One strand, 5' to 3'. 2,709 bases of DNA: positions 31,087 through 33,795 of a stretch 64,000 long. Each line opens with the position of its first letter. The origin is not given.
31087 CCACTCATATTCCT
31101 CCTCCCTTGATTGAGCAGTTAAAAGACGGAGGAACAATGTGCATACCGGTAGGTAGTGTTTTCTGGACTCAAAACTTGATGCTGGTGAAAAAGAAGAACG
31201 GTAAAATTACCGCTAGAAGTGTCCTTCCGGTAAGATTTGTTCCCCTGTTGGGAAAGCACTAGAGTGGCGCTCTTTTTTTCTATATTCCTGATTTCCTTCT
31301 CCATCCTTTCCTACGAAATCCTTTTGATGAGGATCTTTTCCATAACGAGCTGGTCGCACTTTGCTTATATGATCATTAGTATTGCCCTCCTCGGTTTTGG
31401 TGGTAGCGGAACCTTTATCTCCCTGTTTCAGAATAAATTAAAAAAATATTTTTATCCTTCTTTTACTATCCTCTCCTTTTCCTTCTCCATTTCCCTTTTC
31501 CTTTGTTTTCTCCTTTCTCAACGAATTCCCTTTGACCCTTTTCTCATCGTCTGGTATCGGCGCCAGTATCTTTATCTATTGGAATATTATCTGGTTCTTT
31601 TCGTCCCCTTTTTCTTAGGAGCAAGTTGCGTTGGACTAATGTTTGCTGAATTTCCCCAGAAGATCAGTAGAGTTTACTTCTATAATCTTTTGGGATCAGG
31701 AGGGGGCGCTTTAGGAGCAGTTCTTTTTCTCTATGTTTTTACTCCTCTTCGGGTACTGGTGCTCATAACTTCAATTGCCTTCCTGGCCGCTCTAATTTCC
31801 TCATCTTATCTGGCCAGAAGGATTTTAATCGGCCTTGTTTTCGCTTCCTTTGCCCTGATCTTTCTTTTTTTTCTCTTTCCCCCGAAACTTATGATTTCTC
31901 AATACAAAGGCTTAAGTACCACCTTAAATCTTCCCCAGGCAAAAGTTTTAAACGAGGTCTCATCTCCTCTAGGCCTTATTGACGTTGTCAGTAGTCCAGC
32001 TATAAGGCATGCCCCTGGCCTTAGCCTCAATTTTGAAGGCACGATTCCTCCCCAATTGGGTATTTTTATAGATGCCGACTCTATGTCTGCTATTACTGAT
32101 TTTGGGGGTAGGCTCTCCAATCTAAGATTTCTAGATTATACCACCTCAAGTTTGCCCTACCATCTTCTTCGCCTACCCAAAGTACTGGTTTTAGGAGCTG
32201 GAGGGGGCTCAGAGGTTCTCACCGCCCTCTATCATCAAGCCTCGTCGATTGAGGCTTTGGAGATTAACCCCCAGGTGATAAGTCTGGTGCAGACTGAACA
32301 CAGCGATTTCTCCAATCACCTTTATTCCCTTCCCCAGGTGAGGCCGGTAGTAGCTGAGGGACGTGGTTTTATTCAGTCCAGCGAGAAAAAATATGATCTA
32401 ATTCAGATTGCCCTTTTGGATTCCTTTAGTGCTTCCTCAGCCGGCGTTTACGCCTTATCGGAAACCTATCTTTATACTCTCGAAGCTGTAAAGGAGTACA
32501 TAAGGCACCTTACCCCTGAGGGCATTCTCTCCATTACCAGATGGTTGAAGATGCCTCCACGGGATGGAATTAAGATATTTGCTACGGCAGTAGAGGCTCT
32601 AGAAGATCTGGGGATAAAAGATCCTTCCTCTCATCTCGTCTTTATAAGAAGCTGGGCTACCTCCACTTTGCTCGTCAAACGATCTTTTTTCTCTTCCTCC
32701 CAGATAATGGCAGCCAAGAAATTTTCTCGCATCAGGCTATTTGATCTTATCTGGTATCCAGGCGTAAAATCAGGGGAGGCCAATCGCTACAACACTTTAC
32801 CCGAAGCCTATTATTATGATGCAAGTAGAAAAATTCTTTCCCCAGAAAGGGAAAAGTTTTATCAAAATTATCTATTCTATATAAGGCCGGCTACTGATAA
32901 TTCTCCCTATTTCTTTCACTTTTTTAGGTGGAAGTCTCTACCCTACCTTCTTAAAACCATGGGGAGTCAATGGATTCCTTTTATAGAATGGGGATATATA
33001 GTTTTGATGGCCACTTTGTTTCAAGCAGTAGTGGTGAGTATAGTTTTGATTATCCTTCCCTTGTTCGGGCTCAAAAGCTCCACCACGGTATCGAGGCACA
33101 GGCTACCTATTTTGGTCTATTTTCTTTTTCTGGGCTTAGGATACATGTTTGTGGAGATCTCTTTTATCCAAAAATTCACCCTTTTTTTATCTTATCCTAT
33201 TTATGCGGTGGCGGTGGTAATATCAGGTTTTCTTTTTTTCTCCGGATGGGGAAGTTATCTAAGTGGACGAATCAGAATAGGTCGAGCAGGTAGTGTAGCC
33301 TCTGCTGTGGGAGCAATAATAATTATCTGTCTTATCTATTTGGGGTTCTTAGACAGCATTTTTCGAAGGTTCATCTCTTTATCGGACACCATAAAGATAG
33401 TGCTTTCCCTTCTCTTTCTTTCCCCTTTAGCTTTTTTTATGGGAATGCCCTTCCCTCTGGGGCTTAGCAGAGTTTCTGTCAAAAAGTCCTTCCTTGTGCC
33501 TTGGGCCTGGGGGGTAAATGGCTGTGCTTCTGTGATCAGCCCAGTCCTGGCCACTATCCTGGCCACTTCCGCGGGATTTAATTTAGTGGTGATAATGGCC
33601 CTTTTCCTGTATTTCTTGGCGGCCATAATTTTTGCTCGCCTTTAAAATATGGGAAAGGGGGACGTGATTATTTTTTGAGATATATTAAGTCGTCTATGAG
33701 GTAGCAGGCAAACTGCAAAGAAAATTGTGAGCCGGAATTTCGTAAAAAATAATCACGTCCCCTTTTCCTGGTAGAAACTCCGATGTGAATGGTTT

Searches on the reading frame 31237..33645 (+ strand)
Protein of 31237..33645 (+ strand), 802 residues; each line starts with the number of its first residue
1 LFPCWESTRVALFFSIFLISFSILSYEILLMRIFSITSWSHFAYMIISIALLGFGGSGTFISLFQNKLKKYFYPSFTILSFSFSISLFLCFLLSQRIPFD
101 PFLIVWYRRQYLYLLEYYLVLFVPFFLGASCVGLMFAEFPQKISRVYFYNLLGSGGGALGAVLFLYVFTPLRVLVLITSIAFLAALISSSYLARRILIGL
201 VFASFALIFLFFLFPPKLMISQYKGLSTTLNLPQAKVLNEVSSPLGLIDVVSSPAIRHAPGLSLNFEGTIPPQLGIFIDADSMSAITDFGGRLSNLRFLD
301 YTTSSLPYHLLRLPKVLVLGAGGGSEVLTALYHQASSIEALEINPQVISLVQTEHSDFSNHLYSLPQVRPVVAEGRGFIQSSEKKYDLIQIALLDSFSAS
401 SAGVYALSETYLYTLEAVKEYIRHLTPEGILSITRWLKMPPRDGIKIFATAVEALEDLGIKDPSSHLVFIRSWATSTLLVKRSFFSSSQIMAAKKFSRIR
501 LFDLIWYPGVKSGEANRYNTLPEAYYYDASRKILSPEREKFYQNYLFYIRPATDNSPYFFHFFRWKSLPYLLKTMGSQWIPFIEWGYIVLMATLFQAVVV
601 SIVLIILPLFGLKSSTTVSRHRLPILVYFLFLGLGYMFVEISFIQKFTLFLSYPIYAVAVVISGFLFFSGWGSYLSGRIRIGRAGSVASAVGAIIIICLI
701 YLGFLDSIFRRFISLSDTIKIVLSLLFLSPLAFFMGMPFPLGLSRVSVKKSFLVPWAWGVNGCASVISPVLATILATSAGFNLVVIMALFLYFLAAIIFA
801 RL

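Call 18: search_protein_families(library=pfam, proteins=[window:31237-33645:+], max_evalue=0.00001)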
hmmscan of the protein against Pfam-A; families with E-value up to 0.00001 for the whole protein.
window:31237-33645:+ (802 aa): 0 families

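Call 50: search_protein_families(library=pfam, proteins=[window:31237-33645:+], max_evalue=10)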
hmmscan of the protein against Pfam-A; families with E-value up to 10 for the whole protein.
window:31237-33645:+ (802 aa): 2 families
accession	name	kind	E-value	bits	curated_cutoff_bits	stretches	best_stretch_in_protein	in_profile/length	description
PF01564.23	Spermine_synth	-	0.00011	22.2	22.9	1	314-432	20-129/186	Spermine/spermidine synthase domain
PF06946.16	Phage_holin_5_1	-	0.4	11.5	22.4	1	12-71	30-88/93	Bacteriophage A118-like holin, Hol118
